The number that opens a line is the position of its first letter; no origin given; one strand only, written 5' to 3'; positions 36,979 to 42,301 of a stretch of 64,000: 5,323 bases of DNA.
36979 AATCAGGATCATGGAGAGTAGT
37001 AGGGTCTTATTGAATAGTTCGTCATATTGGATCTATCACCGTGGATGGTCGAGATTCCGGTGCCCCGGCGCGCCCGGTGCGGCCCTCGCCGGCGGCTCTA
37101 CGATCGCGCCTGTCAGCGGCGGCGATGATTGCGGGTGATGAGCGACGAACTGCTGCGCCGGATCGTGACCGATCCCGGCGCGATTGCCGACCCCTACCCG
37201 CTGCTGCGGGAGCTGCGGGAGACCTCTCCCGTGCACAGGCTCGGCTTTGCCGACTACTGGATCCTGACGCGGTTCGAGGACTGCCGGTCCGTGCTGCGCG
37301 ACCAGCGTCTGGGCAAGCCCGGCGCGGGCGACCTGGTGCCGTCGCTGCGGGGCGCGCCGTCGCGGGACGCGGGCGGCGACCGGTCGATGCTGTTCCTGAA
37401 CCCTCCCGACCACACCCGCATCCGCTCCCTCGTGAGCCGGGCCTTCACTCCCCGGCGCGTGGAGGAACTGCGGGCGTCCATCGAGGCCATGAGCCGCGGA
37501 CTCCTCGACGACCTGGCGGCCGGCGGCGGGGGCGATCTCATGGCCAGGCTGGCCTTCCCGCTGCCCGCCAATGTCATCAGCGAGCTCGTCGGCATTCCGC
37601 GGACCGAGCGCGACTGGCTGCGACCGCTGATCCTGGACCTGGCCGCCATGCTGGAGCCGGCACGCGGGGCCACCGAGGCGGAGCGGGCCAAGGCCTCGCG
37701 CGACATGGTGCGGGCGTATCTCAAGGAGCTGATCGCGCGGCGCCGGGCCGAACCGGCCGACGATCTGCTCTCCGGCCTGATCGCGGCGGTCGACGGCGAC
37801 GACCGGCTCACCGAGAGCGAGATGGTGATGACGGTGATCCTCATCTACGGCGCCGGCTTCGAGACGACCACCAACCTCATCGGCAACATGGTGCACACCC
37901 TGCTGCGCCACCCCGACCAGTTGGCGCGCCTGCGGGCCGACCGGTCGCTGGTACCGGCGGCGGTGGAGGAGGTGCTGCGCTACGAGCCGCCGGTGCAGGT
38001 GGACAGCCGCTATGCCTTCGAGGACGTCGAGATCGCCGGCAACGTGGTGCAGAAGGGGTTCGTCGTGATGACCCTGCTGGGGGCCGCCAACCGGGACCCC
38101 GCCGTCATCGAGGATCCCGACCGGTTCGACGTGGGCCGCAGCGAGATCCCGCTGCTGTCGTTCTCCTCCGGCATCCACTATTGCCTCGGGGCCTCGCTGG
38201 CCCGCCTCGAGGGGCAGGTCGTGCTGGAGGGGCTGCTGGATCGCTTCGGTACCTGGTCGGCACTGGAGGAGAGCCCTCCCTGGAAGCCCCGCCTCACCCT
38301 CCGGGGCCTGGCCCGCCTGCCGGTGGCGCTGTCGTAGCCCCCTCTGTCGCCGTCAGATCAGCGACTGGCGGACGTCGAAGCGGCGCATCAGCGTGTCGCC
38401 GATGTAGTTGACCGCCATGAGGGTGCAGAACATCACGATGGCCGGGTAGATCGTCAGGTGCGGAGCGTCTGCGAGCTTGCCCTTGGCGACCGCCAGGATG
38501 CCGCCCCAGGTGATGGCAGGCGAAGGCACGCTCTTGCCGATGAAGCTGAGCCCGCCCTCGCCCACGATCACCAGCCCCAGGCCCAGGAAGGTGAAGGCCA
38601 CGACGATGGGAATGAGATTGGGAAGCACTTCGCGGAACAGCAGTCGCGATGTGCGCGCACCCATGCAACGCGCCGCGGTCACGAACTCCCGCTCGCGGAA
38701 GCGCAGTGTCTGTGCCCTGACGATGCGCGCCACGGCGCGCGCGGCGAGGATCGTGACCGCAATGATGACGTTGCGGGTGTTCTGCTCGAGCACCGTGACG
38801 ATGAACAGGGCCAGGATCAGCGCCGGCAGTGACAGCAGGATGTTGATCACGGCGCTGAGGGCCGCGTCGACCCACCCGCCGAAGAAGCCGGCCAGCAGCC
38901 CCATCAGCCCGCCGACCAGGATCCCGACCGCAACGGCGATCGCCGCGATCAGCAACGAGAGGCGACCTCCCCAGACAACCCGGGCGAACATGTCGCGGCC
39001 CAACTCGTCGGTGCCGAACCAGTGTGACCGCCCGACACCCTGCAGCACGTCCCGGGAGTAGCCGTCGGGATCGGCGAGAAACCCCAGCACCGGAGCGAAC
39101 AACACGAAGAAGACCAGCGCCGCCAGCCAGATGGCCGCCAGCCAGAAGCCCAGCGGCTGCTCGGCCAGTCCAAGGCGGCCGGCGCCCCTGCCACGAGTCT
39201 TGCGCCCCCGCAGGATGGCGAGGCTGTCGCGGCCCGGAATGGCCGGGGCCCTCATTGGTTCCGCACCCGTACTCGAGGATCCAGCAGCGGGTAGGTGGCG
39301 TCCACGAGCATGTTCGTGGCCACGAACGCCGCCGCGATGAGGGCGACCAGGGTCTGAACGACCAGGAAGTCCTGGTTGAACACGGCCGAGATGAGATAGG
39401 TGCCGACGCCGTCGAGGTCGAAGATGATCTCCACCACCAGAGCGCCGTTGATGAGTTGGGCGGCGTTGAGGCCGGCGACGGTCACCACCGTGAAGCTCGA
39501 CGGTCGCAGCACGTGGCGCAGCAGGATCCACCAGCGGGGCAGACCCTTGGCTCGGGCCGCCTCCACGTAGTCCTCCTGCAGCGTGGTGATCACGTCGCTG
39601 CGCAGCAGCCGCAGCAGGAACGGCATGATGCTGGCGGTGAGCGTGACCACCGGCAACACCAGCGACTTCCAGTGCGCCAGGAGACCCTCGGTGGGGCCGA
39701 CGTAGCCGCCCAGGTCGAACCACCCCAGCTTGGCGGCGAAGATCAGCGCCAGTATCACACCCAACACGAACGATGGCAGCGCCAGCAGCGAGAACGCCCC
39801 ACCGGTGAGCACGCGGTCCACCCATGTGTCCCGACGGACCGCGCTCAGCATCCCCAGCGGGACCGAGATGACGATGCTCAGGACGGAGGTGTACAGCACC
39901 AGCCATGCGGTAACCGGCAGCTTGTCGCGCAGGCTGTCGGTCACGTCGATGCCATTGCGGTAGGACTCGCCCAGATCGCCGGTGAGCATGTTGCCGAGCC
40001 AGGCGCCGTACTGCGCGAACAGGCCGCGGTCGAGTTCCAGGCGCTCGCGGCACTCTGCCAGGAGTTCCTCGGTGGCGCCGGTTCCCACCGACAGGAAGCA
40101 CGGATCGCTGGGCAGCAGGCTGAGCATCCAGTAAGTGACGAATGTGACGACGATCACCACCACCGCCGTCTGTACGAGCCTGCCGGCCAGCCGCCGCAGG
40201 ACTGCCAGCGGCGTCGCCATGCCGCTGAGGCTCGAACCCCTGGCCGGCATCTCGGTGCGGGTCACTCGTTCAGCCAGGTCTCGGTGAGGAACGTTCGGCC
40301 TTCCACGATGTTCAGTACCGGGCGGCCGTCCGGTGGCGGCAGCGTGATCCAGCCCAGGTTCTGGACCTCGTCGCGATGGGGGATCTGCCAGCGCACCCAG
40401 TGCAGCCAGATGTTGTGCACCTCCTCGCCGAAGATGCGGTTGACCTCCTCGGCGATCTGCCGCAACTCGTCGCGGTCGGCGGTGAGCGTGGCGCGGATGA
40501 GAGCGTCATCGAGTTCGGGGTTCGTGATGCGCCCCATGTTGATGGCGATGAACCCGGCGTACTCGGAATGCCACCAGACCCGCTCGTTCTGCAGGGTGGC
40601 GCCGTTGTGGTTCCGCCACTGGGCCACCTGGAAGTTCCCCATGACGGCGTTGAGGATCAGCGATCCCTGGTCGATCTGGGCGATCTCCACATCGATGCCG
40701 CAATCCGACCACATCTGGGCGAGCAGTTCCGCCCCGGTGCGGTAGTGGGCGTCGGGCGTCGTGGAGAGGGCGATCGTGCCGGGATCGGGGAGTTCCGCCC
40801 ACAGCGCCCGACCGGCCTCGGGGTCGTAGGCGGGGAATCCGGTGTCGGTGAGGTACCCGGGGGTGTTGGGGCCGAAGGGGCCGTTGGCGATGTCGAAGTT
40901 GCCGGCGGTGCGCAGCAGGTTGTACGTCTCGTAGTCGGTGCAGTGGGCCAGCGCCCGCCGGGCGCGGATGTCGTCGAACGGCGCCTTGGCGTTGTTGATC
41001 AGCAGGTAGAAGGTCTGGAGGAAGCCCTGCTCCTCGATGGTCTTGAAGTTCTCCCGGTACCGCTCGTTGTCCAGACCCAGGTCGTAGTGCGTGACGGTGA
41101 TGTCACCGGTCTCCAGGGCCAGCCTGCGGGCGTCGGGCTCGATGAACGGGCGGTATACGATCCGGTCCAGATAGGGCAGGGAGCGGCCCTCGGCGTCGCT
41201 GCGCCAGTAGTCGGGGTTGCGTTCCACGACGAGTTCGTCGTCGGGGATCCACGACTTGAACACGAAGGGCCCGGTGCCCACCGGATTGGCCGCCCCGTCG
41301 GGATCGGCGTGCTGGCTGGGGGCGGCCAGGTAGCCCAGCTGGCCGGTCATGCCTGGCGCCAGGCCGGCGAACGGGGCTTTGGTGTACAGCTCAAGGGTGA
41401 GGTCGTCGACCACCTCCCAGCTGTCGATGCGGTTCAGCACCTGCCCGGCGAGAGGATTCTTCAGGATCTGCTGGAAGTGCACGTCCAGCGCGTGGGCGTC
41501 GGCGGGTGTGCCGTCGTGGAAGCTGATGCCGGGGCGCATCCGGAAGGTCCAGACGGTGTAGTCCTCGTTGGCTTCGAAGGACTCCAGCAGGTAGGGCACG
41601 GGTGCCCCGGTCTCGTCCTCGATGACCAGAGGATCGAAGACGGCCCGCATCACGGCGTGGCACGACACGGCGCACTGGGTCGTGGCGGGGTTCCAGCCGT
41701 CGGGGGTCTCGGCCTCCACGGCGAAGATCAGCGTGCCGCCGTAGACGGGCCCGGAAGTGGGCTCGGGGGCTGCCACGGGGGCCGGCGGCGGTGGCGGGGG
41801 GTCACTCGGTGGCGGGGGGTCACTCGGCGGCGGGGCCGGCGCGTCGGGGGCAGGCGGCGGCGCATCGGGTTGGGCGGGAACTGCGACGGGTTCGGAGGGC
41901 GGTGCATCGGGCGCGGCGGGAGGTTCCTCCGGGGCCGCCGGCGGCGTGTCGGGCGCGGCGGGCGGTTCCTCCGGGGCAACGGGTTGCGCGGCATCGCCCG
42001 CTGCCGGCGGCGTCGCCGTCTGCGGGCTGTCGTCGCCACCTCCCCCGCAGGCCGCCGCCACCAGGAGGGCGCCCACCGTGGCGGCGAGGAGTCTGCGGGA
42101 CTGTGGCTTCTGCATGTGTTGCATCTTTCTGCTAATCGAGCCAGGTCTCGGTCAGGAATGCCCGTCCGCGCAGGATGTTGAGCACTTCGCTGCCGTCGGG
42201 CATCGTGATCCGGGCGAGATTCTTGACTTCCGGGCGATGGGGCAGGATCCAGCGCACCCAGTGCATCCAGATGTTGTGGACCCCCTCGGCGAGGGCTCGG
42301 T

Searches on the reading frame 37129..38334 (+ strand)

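Call 31: search_protein_families(library=pfam, proteins=[window:37129-38334:+], max_evalue=0.001)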
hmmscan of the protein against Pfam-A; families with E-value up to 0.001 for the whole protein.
window:37129-38334:+ (402 aa): 1 family
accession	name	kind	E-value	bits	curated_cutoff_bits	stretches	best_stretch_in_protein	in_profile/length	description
PF00067.27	p450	-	2.3e-31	109.5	22.8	1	185-386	207-444/462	Cytochrome P450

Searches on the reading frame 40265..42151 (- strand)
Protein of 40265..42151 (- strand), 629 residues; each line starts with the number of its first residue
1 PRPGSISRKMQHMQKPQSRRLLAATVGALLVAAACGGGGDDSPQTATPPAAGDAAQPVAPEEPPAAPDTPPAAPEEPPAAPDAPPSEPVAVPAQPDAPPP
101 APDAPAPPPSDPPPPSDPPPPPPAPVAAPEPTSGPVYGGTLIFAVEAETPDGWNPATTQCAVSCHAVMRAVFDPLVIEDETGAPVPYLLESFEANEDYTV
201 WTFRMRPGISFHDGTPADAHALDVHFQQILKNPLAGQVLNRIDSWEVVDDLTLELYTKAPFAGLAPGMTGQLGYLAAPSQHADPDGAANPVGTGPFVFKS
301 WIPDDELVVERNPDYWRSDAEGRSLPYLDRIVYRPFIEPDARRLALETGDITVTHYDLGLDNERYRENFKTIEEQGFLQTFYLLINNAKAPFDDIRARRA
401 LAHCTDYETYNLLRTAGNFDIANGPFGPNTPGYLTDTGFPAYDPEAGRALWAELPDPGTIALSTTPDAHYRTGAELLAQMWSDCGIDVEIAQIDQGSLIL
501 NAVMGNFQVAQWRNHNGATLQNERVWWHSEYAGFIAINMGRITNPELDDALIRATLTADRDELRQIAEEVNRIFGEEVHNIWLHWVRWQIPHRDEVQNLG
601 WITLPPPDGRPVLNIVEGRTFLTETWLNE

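Call 31: search_protein_families(library=pfam, proteins=[window:40265-42151:-], max_evalue=0.001)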
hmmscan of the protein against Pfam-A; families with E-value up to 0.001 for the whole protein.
window:40265-42151:- (629 aa): 1 family
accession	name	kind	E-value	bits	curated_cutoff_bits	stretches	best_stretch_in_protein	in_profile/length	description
PF00496.27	SBP_bac_5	-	1e-64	219.4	32.4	1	184-516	2-348/368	Bacterial extracellular solute-binding proteins, family 5 Middle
